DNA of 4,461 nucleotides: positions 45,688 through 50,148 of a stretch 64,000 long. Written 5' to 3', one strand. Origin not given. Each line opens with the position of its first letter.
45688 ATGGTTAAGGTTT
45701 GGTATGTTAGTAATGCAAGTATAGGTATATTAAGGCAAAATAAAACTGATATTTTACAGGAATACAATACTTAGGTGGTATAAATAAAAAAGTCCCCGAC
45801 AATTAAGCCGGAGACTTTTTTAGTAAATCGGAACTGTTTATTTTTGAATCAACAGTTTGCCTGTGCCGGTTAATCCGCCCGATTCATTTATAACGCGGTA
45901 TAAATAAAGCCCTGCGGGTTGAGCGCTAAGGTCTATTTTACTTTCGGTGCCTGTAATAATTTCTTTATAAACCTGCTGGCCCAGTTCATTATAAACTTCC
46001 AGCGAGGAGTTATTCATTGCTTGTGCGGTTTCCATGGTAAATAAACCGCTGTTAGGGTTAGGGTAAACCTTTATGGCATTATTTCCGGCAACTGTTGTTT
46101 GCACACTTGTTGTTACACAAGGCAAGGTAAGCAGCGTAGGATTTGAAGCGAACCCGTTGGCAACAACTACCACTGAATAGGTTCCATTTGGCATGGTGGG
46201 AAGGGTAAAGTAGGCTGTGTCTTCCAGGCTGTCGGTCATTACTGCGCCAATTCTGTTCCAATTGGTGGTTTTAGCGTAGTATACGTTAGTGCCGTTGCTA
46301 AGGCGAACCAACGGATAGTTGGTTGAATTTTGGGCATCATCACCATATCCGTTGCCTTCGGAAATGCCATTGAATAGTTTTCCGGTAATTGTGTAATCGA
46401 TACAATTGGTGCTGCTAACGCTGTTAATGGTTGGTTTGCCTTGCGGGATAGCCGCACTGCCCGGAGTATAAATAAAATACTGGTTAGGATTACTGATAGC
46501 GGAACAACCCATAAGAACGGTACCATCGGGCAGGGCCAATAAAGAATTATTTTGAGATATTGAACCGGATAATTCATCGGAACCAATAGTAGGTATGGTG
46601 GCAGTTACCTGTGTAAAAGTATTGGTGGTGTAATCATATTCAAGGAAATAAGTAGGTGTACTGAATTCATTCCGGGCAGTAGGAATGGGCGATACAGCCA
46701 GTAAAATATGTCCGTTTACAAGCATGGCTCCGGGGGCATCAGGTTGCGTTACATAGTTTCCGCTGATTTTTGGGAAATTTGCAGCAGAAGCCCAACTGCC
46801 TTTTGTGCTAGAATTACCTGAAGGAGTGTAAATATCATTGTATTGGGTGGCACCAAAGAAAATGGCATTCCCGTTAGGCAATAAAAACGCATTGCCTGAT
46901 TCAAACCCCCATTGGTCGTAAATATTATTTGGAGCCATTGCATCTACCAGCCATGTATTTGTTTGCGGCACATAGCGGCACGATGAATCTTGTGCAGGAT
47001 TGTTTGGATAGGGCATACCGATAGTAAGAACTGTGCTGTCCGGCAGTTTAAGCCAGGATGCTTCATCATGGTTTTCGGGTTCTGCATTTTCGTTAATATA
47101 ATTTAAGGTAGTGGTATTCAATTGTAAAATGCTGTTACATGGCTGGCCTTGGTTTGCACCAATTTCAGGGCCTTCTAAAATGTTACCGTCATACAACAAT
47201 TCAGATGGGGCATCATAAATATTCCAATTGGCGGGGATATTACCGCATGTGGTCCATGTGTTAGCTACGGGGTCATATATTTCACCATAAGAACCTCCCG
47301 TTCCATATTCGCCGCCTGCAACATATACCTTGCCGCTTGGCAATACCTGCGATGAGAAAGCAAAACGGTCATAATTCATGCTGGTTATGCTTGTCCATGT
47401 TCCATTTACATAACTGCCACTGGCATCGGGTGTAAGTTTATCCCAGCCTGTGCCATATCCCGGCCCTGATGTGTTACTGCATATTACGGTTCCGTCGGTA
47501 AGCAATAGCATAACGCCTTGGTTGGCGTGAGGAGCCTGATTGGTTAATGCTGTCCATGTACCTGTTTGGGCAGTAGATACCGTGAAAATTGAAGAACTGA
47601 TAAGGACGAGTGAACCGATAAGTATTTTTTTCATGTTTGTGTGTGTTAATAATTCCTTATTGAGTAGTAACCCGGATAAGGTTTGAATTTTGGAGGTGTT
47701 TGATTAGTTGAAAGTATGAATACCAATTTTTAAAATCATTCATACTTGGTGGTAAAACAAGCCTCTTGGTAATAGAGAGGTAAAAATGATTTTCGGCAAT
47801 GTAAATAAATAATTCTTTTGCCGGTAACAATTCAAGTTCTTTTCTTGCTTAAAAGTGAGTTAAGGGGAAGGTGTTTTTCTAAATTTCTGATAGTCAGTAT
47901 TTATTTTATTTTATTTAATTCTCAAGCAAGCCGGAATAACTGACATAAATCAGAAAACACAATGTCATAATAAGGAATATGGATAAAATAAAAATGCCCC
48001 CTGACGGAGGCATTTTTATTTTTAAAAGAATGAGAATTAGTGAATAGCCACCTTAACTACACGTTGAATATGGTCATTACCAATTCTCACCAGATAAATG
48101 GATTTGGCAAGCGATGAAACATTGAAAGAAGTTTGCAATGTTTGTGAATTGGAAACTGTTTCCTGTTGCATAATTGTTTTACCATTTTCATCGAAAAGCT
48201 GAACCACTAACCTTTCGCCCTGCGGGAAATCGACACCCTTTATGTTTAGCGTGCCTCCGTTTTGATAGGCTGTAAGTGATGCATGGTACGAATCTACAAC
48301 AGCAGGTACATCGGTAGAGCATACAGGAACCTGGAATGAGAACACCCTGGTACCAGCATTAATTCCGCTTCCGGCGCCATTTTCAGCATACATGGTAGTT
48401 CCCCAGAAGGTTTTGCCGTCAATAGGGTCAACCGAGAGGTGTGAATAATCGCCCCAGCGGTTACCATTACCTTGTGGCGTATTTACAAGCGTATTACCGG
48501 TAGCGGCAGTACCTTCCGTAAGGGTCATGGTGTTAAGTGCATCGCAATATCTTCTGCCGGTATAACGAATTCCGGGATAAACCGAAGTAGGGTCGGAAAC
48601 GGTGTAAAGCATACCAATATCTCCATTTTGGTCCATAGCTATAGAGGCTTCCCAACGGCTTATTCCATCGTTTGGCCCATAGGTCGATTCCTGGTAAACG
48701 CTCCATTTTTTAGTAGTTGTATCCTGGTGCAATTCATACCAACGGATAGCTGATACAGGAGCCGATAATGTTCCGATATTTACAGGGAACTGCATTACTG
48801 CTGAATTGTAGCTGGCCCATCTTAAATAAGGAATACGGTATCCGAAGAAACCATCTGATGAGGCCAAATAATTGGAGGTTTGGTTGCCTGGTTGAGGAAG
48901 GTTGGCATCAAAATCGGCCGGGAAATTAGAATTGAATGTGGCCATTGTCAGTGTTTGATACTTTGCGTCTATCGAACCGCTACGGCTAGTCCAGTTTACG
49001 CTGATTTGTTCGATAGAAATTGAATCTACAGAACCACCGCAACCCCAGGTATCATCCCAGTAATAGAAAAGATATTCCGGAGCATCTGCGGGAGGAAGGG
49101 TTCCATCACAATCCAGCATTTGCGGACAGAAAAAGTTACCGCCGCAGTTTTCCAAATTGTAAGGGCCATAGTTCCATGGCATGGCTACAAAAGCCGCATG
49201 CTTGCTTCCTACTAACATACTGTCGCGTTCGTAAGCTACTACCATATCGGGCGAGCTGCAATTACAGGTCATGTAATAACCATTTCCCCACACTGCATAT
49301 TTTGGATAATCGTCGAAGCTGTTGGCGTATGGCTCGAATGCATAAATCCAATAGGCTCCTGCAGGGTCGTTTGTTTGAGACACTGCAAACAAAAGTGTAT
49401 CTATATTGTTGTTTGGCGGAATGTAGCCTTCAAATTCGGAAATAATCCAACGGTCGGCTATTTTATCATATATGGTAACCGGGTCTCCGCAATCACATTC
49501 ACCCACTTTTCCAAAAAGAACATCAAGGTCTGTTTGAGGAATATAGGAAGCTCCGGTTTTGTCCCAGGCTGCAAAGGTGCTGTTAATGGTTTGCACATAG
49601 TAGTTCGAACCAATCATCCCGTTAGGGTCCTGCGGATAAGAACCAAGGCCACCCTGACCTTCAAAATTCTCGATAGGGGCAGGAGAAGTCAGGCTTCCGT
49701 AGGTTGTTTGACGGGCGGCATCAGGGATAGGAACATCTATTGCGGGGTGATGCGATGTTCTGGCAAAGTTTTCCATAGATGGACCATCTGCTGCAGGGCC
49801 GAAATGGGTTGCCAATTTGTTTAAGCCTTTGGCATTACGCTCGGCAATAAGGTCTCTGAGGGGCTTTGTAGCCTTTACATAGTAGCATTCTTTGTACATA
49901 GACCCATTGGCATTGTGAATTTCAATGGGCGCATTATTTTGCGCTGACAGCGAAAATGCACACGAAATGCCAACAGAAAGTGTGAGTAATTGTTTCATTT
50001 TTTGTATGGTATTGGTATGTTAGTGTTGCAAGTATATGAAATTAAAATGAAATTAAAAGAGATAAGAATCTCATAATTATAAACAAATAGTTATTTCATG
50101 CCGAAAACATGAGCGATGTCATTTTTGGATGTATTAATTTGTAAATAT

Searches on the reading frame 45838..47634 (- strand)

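Call 6: search_protein_families(library=pfam, proteins=[window:45838-47634:-], max_evalue=0.01)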
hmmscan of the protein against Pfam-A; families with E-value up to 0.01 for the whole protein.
window:45838-47634:- (598 aa): 6 families
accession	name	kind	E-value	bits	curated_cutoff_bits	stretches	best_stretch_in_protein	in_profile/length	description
PF18962.6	Por_Secre_tail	-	1.4e-10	41.7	27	1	523-587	1-68/75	Secretion system C-terminal sorting domain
PF13418.12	Kelch_4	-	1.5e-06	28.5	21.6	1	90-134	2-48/49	Galactose oxidase, central domain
PF13964.12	Kelch_6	-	1.8e-06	28.2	25.3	1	92-134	4-47/50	Kelch motif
PF01344.31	Kelch_1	-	8e-05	22.5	20.1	1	101-132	12-44/46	Kelch motif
PF25210.1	Kelch_FKB95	-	0.00039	20.6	70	1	78-130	68-123/268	FKB95, Kelch-repeats domain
PF13585.12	CHU_C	-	0.00058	20.4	27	1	531-581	17-70/86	CHU_C Type IX secretion signal domain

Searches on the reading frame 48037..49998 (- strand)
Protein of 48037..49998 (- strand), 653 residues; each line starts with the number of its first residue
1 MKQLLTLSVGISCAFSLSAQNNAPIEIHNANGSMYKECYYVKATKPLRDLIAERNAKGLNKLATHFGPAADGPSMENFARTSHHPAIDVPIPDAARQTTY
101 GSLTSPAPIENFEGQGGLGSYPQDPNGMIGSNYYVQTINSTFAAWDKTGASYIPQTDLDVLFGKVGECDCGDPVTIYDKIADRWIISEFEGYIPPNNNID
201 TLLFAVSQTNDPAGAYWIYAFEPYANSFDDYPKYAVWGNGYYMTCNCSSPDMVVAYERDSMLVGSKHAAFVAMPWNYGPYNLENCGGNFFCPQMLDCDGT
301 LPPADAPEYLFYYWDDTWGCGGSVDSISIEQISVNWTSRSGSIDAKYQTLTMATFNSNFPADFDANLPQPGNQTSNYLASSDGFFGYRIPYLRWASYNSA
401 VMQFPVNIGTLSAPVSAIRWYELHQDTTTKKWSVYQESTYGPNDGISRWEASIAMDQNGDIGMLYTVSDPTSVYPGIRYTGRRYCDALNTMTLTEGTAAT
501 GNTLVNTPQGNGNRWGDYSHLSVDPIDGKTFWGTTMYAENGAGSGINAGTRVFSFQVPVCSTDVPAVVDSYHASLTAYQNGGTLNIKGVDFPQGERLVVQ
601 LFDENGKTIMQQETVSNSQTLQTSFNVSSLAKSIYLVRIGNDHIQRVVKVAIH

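Call 6: search_protein_families(library=pfam, proteins=[window:48037-49998:-], max_evalue=0.01)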
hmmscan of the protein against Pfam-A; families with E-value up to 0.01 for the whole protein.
window:48037-49998:- (653 aa): 1 family
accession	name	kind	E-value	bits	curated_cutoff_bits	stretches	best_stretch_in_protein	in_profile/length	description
PF18962.6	Por_Secre_tail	-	5e-07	30.4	27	1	583-652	9-75/75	Secretion system C-terminal sorting domain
